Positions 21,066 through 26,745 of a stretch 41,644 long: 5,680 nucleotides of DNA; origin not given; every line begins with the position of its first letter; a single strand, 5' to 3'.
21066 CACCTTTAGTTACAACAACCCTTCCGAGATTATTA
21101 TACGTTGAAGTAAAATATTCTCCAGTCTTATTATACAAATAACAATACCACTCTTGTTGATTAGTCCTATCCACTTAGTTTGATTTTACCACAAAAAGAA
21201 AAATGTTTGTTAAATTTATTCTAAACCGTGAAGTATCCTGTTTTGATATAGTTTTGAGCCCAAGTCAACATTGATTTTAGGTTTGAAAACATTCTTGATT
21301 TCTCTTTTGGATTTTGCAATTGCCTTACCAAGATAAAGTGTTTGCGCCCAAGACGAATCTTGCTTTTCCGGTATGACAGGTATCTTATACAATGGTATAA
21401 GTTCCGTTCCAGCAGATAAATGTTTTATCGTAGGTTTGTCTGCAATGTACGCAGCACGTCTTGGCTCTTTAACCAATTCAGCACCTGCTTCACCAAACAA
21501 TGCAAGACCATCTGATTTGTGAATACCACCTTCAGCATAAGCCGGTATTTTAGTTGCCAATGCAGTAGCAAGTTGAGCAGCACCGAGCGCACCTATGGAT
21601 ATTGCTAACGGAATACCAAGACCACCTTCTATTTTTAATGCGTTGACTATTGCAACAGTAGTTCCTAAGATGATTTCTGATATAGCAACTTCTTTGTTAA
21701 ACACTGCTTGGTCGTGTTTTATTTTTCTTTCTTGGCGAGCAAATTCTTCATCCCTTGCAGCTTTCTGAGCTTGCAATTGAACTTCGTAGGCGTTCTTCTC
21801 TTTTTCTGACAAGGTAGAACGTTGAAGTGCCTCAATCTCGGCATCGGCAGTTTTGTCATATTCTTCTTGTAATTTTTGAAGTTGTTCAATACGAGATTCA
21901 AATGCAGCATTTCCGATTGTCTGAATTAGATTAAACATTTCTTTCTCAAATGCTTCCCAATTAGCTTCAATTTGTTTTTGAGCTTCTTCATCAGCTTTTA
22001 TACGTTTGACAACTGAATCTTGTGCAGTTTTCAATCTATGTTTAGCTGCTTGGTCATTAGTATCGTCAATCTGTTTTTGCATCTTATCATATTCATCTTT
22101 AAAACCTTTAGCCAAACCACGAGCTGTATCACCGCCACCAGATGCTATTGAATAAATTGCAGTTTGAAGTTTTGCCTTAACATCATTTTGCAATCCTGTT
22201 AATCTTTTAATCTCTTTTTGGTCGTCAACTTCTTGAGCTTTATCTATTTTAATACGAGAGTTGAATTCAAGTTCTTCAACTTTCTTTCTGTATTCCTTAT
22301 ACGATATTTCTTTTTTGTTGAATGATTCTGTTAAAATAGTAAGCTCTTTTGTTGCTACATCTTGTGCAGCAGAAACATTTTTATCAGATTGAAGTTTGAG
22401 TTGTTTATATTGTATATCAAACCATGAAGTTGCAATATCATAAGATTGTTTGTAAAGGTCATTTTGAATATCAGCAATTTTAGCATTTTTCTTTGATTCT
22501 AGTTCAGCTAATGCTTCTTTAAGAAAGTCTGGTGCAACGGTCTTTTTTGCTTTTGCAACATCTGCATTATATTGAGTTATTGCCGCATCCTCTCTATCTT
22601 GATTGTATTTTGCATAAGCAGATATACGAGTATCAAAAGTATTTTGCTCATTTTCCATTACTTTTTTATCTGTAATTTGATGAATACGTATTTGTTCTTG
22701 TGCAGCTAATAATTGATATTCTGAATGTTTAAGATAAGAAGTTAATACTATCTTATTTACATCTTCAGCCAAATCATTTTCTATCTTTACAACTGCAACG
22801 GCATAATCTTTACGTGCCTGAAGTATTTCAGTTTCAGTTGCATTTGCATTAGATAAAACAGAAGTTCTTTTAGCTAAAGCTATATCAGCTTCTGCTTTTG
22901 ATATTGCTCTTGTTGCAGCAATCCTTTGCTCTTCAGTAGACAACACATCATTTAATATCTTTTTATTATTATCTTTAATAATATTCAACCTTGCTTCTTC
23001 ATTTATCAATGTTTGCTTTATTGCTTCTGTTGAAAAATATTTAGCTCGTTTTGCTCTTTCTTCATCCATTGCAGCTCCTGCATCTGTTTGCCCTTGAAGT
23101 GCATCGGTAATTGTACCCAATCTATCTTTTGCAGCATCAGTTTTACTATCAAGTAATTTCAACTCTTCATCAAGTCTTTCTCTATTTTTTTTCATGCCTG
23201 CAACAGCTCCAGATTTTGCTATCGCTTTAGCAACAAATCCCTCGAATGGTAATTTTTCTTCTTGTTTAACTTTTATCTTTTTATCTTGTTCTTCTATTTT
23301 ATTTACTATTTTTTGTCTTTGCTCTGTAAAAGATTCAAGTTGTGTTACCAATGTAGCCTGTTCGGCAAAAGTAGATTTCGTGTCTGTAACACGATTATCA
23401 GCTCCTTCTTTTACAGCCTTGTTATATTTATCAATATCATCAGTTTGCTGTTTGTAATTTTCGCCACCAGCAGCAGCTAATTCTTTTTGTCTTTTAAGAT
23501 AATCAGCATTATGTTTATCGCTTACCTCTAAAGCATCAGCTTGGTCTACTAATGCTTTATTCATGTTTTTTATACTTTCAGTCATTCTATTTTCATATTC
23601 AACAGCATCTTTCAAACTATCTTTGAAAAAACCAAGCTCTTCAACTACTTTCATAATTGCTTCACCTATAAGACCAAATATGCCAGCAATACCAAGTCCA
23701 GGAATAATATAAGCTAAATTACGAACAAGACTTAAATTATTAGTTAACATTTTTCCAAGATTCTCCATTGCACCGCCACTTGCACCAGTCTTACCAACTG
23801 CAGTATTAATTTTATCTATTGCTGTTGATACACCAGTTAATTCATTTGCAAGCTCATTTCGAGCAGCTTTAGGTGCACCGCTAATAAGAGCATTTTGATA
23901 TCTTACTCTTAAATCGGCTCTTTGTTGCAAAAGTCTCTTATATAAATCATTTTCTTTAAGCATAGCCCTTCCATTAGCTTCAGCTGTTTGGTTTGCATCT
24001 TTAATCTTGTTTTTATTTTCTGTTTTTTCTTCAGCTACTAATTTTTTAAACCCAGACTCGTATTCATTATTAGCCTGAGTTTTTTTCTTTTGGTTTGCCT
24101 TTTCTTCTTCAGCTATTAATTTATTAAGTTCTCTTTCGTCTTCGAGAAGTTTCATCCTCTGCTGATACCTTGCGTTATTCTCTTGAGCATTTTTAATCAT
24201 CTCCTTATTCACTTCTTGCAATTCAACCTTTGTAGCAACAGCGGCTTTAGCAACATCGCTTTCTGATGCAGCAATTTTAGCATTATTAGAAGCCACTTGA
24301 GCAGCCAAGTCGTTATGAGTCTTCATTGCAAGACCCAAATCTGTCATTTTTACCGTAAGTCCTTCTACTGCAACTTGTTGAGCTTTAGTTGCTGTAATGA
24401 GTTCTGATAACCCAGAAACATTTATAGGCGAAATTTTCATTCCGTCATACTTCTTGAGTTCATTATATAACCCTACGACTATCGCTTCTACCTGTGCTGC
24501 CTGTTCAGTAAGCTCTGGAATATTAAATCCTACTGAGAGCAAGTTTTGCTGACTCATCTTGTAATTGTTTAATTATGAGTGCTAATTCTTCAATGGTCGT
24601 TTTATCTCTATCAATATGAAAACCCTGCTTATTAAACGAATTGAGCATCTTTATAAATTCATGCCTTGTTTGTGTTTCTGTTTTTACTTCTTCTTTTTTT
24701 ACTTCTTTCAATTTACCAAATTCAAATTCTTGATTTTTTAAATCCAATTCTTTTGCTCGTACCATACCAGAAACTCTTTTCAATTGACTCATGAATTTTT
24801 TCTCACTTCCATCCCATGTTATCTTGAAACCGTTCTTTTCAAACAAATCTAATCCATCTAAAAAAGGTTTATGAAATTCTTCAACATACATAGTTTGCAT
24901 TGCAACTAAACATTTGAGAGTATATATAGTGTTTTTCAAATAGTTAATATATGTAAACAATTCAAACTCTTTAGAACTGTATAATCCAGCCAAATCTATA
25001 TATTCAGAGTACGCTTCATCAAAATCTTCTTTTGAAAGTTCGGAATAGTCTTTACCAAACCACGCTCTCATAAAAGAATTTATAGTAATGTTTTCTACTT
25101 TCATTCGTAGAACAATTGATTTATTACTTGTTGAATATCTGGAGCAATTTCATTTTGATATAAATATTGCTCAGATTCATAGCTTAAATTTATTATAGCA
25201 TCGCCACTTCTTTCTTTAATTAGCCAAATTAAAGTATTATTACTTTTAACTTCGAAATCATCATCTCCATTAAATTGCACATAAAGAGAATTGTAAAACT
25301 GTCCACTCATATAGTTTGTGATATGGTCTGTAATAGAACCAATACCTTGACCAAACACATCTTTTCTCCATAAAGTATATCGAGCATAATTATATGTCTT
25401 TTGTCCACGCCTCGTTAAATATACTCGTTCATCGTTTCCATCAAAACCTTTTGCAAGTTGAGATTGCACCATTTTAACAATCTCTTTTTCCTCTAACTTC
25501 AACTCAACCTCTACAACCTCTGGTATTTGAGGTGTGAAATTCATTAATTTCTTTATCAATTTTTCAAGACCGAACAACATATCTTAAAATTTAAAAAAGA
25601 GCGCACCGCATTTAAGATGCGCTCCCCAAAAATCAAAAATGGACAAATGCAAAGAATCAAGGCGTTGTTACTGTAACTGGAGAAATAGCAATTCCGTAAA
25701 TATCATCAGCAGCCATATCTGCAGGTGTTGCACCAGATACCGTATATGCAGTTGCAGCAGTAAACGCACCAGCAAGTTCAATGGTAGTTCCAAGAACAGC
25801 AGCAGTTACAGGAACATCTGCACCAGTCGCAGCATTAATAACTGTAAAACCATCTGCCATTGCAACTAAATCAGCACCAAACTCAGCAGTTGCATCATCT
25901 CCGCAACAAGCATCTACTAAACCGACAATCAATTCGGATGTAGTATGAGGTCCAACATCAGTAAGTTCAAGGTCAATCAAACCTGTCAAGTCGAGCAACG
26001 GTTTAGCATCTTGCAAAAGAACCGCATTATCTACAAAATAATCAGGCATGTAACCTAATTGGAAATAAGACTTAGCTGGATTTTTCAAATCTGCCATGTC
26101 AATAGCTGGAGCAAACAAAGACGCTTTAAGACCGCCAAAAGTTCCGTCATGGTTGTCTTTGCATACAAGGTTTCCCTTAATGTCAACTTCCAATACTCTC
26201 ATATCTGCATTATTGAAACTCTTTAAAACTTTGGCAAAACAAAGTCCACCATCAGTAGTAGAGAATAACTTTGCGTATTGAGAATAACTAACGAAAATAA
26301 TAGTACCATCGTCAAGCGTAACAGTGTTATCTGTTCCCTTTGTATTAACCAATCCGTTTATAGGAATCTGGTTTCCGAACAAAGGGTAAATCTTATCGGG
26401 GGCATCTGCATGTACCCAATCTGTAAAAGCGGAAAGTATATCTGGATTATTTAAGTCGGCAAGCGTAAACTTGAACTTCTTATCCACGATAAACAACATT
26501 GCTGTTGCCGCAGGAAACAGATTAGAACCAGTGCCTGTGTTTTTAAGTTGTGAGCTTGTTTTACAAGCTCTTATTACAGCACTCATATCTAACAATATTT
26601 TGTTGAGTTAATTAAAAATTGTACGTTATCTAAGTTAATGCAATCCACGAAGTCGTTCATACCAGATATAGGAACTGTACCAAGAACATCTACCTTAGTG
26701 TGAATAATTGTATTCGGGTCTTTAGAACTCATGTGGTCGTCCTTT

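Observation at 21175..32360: Conserved 15-19-nt element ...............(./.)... at a fixed 13-17 nt upstream of late-gene start codons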

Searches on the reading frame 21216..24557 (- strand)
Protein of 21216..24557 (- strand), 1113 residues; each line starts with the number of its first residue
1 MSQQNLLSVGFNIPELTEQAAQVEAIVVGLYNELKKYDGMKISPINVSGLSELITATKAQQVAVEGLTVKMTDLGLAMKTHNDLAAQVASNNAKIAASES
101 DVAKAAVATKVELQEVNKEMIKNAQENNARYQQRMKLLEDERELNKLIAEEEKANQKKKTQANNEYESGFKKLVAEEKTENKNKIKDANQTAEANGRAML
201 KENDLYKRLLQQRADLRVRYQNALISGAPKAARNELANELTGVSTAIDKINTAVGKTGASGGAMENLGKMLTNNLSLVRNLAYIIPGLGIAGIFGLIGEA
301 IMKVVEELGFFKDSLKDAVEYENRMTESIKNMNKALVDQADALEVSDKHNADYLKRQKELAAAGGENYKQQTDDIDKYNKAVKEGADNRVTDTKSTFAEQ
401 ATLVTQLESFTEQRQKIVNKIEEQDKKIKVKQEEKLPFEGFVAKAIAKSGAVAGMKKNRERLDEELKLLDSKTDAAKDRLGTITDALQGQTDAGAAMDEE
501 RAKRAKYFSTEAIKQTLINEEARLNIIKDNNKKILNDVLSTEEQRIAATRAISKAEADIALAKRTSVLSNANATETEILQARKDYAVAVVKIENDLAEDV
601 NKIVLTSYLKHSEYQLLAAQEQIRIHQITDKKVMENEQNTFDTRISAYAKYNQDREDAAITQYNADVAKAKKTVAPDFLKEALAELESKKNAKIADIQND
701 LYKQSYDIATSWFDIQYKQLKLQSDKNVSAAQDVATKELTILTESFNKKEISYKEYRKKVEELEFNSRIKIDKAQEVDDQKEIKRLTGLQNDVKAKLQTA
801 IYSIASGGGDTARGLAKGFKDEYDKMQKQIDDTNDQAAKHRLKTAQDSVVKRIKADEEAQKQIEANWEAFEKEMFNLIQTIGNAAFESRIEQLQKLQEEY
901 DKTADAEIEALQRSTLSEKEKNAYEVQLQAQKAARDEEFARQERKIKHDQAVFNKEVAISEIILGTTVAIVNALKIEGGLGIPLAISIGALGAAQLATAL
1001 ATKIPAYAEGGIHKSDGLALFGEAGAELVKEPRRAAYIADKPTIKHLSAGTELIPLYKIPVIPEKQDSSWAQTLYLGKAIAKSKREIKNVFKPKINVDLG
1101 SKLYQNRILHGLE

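Call 9: search_protein_families(library=phrogs, proteins=[window:21216-24557:-])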
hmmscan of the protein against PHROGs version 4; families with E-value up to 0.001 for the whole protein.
window:21216-24557:- (1113 aa): 1 family
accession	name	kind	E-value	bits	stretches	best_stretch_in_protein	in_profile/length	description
phrog_26705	-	unknown function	9.2e-21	74.5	1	821-1056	986-1226/1302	-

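Call 55: search_protein_families(library=pfam, max_evalue=0.01, proteins=[window:21216-24557:-])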
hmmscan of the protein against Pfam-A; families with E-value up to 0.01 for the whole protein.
window:21216-24557:- (1113 aa): 1 family
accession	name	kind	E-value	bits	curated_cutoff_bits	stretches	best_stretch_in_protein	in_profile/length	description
PF13655.11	RVT_N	-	0.0072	17.1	28.1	0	865-927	4-66/83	N-terminal domain of reverse transcriptase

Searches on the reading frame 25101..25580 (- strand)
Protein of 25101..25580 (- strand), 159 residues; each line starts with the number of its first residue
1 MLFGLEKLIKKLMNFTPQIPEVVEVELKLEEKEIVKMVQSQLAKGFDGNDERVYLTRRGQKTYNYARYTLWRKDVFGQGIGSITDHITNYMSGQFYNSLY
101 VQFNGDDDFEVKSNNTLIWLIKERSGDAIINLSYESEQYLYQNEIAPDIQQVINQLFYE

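Call 9: search_protein_families(library=phrogs, proteins=[window:25101-25580:-])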
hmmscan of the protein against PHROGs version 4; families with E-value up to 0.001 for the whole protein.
window:25101-25580:- (159 aa): 1 family
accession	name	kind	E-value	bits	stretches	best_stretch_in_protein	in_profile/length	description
phrog_6195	-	tail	1.3e-10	42.3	1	5-157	4-145/147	tail protein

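Call 70: search_protein_families(library=pfam, max_evalue=0.1, proteins=[window:25101-25580:-])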
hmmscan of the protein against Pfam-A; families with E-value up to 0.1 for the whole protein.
window:25101-25580:- (159 aa): 1 family
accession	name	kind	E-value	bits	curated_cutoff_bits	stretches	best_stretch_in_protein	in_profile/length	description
PF03214.19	RGP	-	0.028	14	23.8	0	18-109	46-142/342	Reversibly glycosylated polypeptide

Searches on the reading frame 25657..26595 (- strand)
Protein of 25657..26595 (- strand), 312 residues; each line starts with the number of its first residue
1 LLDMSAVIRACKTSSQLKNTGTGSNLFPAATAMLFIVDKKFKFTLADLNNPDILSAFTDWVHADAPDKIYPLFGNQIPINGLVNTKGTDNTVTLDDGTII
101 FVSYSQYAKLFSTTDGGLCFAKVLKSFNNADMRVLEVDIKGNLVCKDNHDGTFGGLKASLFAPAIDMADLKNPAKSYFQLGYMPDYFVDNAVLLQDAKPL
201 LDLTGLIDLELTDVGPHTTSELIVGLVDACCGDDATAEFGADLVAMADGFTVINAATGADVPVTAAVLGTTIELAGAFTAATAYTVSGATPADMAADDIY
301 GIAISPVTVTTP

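Call 9: search_protein_families(library=phrogs, proteins=[window:25657-26595:-])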
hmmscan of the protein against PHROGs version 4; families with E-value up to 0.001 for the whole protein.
window:25657-26595:- (312 aa): 0 families

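Call 31: find_related_loci(query=window:25657-26595:-, collection=viral_contigs, flank=10000)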
Query window:25657-26595:- (312 aa) in viral_contigs; peptide patterns used: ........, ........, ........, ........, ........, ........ (x = any residue, [..] = any of these).
13 stretches matched a pattern; 8 encode a relative of the query (tblastn E <= 1e-3); 7 distinct loci.
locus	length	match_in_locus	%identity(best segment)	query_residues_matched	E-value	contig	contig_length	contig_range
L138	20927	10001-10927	81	4-312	2e-165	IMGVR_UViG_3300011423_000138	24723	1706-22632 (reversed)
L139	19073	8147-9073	74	4-312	7e-149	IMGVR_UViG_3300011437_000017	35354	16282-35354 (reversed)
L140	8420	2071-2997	74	4-312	4e-148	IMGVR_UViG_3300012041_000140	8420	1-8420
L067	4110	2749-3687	66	1-312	2e-141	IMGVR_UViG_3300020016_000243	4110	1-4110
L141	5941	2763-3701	63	1-312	8e-128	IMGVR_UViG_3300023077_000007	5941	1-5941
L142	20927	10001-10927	74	4-312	7e-149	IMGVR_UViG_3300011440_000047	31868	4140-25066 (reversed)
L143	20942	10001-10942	65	1-312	6e-131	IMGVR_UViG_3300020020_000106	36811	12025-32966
